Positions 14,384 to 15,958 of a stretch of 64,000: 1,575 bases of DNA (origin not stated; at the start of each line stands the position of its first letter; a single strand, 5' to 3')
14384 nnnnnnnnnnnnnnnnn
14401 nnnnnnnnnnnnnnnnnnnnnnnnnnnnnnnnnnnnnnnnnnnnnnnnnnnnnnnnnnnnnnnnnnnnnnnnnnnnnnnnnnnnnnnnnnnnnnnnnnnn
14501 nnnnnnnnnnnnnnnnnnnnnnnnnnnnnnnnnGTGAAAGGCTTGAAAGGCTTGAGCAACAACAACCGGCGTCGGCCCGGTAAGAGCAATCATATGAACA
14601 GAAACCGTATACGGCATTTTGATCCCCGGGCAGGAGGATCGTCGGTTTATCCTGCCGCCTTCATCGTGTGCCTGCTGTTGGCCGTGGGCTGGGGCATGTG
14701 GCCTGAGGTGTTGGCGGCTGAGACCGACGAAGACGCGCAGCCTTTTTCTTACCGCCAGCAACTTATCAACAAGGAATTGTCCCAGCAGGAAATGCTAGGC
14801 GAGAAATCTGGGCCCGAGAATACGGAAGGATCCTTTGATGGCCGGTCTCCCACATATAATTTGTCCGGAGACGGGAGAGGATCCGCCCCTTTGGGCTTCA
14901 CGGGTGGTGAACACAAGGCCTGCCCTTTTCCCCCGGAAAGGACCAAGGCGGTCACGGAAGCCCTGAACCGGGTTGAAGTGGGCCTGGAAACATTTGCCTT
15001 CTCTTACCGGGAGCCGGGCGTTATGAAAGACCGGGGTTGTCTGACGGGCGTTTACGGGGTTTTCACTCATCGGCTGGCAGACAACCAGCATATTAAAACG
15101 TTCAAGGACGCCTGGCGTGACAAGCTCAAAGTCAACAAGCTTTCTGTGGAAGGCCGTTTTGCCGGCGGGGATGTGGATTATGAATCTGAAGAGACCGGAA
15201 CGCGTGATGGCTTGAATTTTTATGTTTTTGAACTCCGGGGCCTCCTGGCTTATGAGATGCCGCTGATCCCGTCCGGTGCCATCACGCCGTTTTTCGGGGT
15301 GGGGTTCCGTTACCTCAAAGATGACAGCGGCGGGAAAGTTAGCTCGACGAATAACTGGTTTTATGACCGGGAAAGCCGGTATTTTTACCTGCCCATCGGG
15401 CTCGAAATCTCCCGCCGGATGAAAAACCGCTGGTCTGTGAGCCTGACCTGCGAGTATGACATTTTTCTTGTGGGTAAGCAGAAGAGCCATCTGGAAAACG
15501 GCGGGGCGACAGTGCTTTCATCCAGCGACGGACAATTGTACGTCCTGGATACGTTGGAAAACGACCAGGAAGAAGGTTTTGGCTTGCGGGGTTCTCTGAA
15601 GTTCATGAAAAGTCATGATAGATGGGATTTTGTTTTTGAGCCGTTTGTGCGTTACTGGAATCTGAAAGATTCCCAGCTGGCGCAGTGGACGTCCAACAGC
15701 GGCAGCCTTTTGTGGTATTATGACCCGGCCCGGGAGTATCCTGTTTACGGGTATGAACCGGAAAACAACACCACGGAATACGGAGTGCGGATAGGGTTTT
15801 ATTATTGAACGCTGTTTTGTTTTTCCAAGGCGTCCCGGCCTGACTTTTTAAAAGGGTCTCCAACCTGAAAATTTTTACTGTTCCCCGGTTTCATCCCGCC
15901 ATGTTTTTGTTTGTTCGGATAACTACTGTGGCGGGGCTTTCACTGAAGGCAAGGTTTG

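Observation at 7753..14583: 2,276-aa secreted, proline-punctuated coiled-coil repeat protein (apolipoprotein-like)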

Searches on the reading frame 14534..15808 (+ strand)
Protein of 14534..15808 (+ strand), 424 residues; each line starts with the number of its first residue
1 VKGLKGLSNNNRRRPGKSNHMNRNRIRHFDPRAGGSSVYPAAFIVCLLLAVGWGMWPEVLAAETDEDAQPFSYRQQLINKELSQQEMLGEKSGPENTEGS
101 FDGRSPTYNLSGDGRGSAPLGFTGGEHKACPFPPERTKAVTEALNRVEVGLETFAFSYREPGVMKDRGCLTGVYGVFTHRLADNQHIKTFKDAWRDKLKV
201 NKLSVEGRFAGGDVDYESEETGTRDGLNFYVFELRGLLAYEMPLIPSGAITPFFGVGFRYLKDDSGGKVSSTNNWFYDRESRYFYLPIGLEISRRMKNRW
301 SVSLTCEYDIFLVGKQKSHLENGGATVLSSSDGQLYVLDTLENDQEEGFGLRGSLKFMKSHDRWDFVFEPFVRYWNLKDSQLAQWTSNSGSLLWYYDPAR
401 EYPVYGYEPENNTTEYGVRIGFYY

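Call 10: search_protein_families(library=pfam, proteins=[window:14534-15808:+], max_evalue=0.001)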
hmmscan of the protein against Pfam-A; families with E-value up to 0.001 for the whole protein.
window:14534-15808:+ (424 aa): 0 families

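Call 15: search_protein_families(library=ncbifam, proteins=[window:14594-15808:+], max_evalue=0.01)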
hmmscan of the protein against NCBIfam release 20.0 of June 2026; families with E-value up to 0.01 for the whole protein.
window:14594-15808:+ (404 aa): 0 families

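Call 31: find_homologous_proteins(query=window:14594-15808:+, max_evalue=0.001)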
Query window:14594-15808:+ (404 aa): 121 proteins with E <= 0.001 among 2979 candidates; the best 120 are listed.
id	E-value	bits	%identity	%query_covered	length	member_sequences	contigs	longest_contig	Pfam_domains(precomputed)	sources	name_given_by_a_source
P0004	3.3e-279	944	100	100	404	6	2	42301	-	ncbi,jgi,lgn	jgi:hypothetical protein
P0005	7.8e-194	663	77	94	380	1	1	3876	-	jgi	jgi:hypothetical protein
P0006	2.1e-193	661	76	95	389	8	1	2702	-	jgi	-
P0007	1.9e-153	530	64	94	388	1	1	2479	-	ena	-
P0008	4.4e-145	502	63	88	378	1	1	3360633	-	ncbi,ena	-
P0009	1.9e-98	348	68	61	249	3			-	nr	nr:hypothetical protein [Candidatus Omnitrophota bacterium]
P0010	1.2e-96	342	52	70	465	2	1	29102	-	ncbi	-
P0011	2.5e-83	299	51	70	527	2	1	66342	PF03797.26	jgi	-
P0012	3.0e-76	275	50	70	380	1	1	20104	-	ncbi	-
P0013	1.1e-74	270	42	88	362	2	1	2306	PF03797.26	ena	-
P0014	4.0e-69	252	44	70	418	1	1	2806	PF03797.26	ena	-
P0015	9.2e-69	251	44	70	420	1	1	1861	PF03797.26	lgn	-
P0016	5.3e-68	248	44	70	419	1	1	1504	PF03797.26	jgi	jgi:hypothetical protein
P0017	6.4e-65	238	46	68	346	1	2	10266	PF03797.26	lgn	-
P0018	2.4e-63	233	40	75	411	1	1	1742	PF03797.26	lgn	-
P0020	6.3e-62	228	43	72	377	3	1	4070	PF03797.26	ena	-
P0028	2.2e-55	207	43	71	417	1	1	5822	PF03797.26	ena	-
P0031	7.5e-52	195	40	71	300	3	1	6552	PF13505.13,PF03797.26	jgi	jgi:hypothetical protein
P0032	8.9e-52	195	39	68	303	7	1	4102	PF13505.13,PF03797.26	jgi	jgi:hypothetical protein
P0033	1.1e-51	194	40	69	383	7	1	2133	PF03797.26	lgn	-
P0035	4.6e-51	192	39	73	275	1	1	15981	PF13505.13,PF03797.26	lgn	-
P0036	4.6e-51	192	39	71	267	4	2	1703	PF13505.13,PF03797.26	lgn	-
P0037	7.8e-49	185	42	68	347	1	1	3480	PF03797.26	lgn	-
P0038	2.6e-48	183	40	68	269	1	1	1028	PF03797.26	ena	-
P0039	3.8e-48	183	40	72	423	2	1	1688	PF03797.26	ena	-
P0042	1.7e-47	181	43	68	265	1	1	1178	PF03797.26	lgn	-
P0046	4.2e-47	179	40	68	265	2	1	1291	PF13505.13,PF03797.26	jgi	-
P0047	4.3e-47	179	41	70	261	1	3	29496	PF13505.13,PF03797.26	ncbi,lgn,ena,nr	ncbi:MAG: autotransporter domain-containing protein [Candidatus Omnitrophica bacterium]|nr:autotrans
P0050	1.4e-46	178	39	72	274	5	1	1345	PF13505.13,PF03797.26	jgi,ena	-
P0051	2.8e-46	177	40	68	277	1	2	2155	PF13505.13,PF03797.26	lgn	-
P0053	4.0e-46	176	41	63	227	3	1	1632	PF03797.26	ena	-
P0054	1.0e-45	175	38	69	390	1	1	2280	PF03797.26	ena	-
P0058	4.3e-45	173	40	68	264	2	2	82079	PF13505.13,PF03797.26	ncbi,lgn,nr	ncbi:MAG: autotransporter outer membrane beta-barrel domain-containing protein [Candidatus Omnitroph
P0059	4.8e-45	172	39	68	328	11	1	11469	PF13505.13,PF03797.26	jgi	-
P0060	4.8e-45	172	34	91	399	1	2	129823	-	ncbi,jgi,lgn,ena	-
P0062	1.6e-44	171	40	69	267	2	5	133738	PF13505.13,PF03797.26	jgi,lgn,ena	-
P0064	3.3e-44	170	40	67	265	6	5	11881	PF13505.13,PF03797.26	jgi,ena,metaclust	metaclust:\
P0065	3.5e-44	170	40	68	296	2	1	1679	PF03797.26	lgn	-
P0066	3.6e-44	170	40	68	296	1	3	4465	PF03797.26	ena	-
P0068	7.2e-44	169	42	65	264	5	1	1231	PF13505.13,PF03797.26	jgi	-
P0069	8.1e-44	168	38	73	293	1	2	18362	PF03797.26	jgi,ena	-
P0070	1.1e-43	168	38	69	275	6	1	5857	PF03797.26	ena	-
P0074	3.5e-41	160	38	68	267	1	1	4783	PF03797.26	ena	-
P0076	4.5e-40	156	38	67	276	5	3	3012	PF13505.13,PF03797.26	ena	-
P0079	2.3e-38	150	37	69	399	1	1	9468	PF03797.26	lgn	-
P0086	1.4e-36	145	34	71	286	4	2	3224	PF13505.13,PF03797.26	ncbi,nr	ncbi:MAG TPA: autotransporter outer membrane beta-barrel domain-containing protein [Smithella sp.]|n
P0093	1.2e-35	141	36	74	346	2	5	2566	PF13505.13,PF03797.26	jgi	jgi:hypothetical protein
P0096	1.7e-34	138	36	69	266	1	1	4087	PF03797.26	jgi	jgi:hypothetical protein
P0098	2.3e-34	137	37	68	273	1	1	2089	PF13505.13,PF03797.26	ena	-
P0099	3.0e-34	137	35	69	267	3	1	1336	PF13505.13,PF03797.26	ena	-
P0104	8.9e-32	129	37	71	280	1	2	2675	PF03797.26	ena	-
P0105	1.1e-30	125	34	71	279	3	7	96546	PF03797.26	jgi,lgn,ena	jgi:hypothetical protein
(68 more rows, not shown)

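Call 33: find_encoding_contigs(protein=P0004, flank=10000, max_places=3)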
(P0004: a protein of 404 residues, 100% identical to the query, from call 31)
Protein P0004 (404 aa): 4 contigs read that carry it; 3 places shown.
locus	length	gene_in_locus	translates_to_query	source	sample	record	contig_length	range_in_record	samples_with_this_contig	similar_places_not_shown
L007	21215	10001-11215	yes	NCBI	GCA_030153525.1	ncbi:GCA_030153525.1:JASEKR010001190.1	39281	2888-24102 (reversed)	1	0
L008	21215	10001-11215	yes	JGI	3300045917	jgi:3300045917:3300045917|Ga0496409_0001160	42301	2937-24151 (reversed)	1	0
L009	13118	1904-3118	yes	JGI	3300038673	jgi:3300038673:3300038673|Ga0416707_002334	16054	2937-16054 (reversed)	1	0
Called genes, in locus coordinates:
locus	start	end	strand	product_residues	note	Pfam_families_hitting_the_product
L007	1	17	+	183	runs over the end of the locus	PF04011:LemA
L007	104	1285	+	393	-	PF01435:Peptidase_M48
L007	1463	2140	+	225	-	PF09346:SMI1_KNR4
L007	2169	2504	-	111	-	-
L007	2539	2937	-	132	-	PF07661:MORN_2 (faint)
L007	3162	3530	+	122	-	PF25566:RIMB1_N (weak)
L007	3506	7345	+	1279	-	-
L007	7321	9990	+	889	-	-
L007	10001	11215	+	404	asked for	-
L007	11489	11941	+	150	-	PF00383:dCMP_cyt_deam_1, PF14437:MafB19-deam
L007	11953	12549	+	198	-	-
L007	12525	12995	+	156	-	PF11399:DUF3192 (faint)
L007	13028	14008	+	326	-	PF02390:Methyltransf_4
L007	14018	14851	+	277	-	PF00768:Peptidase_S11, PF13354:Beta-lactamase2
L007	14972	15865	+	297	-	PF13462:Thioredoxin_4, PF01323:DSBA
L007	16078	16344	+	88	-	PF01016:Ribosomal_L27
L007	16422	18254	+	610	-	PF13522:GATase_6, PF13537:GATase_7, PF01380:SIS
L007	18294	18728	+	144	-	-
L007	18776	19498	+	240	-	PF00590:TP_methylase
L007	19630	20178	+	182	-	PF00156:Pribosyltran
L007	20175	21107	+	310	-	PF02729:OTCace_N, PF00185:OTCace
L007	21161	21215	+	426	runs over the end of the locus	PF01979:Amidohydro_1, PF12890:DHOase, PF07969:Amidohydro_3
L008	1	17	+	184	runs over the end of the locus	PF04011:LemA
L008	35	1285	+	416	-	PF01435:Peptidase_M48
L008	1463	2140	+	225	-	PF09346:SMI1_KNR4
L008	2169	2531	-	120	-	-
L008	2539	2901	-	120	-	PF07661:MORN_2 (faint)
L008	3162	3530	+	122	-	PF25566:RIMB1_N (weak)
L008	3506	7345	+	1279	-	-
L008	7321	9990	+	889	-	-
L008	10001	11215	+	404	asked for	-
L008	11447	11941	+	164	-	PF00383:dCMP_cyt_deam_1, PF14437:MafB19-deam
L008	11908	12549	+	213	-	-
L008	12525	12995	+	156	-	PF11399:DUF3192 (faint)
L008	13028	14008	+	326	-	PF02390:Methyltransf_4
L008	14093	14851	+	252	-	PF00768:Peptidase_S11, PF13354:Beta-lactamase2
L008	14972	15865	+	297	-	PF13462:Thioredoxin_4, PF01323:DSBA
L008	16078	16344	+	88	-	PF01016:Ribosomal_L27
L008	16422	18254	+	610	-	PF13522:GATase_6, PF13537:GATase_7, PF01380:SIS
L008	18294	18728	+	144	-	-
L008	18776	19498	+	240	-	PF00590:TP_methylase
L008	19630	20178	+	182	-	PF00156:Pribosyltran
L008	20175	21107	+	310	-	PF02729:OTCace_N, PF00185:OTCace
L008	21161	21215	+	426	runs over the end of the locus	PF01979:Amidohydro_1, PF12890:DHOase, PF07969:Amidohydro_3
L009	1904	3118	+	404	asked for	-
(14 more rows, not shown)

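Call 34: find_encoding_contigs(protein=P0008, flank=10000, max_places=2)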
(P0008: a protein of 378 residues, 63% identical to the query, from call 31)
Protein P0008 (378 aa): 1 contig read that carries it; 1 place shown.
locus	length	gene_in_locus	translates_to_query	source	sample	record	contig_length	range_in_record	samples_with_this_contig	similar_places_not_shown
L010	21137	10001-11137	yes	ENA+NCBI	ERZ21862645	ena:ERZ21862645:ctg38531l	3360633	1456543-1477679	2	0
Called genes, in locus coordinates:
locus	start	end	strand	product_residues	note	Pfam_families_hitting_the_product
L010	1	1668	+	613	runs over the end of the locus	PF13432:TPR_16 (faint), PF13371:TPR_9 (faint), PF13428:TPR_14 (faint), PF00515:TPR_1 (weak), PF13414:TPR_11 (weak), PF00515:TPR_1 (weak), PF07719:TPR_2 (weak), PF00515:TPR_1 (weak), +5 more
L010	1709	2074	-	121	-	PF07661:MORN_2 (faint)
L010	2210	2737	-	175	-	PF13453:Zn_ribbon_TFIIB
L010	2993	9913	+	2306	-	-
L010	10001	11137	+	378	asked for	-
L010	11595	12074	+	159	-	PF00383:dCMP_cyt_deam_1, PF14437:MafB19-deam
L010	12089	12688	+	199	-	-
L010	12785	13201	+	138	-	-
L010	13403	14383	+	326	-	PF02390:Methyltransf_4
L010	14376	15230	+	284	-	PF00768:Peptidase_S11, PF13354:Beta-lactamase2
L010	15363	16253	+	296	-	PF13462:Thioredoxin_4, PF13098:Thioredoxin_2 (faint), PF01323:DSBA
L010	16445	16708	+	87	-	PF01016:Ribosomal_L27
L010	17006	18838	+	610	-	PF13522:GATase_6, PF13537:GATase_7, PF01380:SIS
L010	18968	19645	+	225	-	PF00590:TP_methylase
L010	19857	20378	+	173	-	PF00156:Pribosyltran, PF14681:UPRTase (weak)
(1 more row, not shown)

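Call 35: find_encoding_contigs(protein=P0010, flank=10000, max_places=2)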
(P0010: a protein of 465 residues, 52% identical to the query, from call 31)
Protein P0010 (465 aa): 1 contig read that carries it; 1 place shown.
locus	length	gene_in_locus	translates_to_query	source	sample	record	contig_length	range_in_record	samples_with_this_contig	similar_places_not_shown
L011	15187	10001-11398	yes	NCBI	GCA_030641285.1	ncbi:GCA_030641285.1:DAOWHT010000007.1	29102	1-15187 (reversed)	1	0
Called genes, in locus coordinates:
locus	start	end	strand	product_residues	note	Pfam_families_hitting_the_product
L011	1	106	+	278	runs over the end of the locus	PF00589:Phage_integrase (weak)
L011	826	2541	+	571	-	PF07244:POTRA (faint), PF08479:POTRA_2, PF03865:ShlB, PF01103:Omp85 (weak)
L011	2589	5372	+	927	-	PF05860:TPS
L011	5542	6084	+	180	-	-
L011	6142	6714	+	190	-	-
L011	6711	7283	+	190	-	-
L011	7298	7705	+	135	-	PF00072:Response_reg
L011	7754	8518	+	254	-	PF13231:PMT_2 (weak)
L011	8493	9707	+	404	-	PF13424:TPR_12 (weak), PF14559:TPR_19 (weak), PF13414:TPR_11 (weak), PF14559:TPR_19, PF23914:TPR_CcmH_CycH, PF13432:TPR_16, PF00515:TPR_1, PF07719:TPR_2, +23 more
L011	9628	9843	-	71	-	-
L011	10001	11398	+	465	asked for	-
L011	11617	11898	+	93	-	PF00072:Response_reg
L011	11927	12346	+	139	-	PF00072:Response_reg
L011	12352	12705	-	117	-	PF00072:Response_reg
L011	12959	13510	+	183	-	PF04011:LemA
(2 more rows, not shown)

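Call 53: predict_structure(alignment_id=A3)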
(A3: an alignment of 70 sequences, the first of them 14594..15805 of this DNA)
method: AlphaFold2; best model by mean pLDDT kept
length: 404 residues; sequences in the alignment: 70
mean_pLDDT: 82.4   pTM: 0.70
mean pLDDT of the five models: 82.4, 80.8, 80.4, 80.3, 80.0
residues with pLDDT >= 90: 230; 70-90: 74; 50-70: 30; < 50: 70
segments of 3 or more residues with pLDDT < 50: 1-11, 13-17, 33-50, 69-85, 87-97
pLDDT, mean of each block of 10 residues (from residue 1): 43 50 69 46 41 74 69 44 45 47 50 65 91 98 97 98 87 87 98 98 98 98 95 98 95 95 98 97 98 97 82 89 97 98 94 98 92 87 91 98 93
secondary structure, 60 per line:
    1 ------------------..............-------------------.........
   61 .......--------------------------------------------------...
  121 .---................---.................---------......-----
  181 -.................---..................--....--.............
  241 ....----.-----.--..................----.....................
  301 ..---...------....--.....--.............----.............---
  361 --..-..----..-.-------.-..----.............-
elements in order: H19-32 H52-67 H118-121 E125-140 E144-160 H170-175 E182-198 E202-219 E222-225 E228-244 E258-275 E280-299 E306-308 E315-318 E321-325 E328-340 E345-357 E391-403

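Call 54: find_encoding_contigs(protein=P0005, flank=10000, max_places=2)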
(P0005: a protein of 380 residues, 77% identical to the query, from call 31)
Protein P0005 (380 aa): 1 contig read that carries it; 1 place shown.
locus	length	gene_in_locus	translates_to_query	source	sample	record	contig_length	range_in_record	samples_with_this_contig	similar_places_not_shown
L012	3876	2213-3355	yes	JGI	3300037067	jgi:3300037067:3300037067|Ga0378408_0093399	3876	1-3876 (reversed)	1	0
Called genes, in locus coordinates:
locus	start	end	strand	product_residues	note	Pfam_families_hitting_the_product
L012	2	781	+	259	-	?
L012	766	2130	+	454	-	-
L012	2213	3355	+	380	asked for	-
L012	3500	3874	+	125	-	?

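Call 55: find_encoding_contigs(protein=P0007, flank=10000, max_places=2)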
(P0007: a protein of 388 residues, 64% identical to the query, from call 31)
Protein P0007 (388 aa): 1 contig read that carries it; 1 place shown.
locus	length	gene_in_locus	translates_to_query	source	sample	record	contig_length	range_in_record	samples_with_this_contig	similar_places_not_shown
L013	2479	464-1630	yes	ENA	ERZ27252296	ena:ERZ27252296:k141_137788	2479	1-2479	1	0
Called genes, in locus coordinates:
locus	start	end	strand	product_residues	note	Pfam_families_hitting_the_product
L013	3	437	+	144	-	?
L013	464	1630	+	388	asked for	-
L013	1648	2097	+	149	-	PF03143:GTP_EFTU_D3 (faint)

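Call 56: find_encoding_contigs(protein=P0012, flank=10000, max_places=2)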
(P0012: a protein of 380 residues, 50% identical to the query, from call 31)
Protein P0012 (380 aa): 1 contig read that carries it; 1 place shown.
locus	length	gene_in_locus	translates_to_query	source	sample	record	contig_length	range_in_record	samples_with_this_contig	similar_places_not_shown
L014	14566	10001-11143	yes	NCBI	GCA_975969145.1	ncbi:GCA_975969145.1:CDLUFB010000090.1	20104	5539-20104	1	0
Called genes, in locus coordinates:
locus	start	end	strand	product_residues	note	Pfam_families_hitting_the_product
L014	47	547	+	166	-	PF00072:Response_reg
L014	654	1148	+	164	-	PF07238:PilZ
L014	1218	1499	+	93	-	-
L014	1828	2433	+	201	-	-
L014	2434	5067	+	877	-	PF00675:Peptidase_M16, PF05193:Peptidase_M16_C, PF00675:Peptidase_M16, PF05193:Peptidase_M16_C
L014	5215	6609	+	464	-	PF00437:T2SSE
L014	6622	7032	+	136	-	PF07963:N_methyl (weak)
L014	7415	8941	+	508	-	PF00989:PAS (weak), PF13188:PAS_8 (faint), PF13426:PAS_9 (weak), PF08447:PAS_3 (faint), PF00989:PAS, PF08448:PAS_4, PF13426:PAS_9, PF02518:HATPase_c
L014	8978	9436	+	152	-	PF00383:dCMP_cyt_deam_1, PF14437:MafB19-deam, PF14439:Bd3614-deam (weak)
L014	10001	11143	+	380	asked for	-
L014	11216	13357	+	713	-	PF09371:Tex_N, PF22706:Tex_central_region, PF16921:Tex_YqgF, PF14635:HHH_7, PF12836:HHH_3, PF17674:HHH_9, PF00575:S1, PF23459:S1_RRP5, +1 more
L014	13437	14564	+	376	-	?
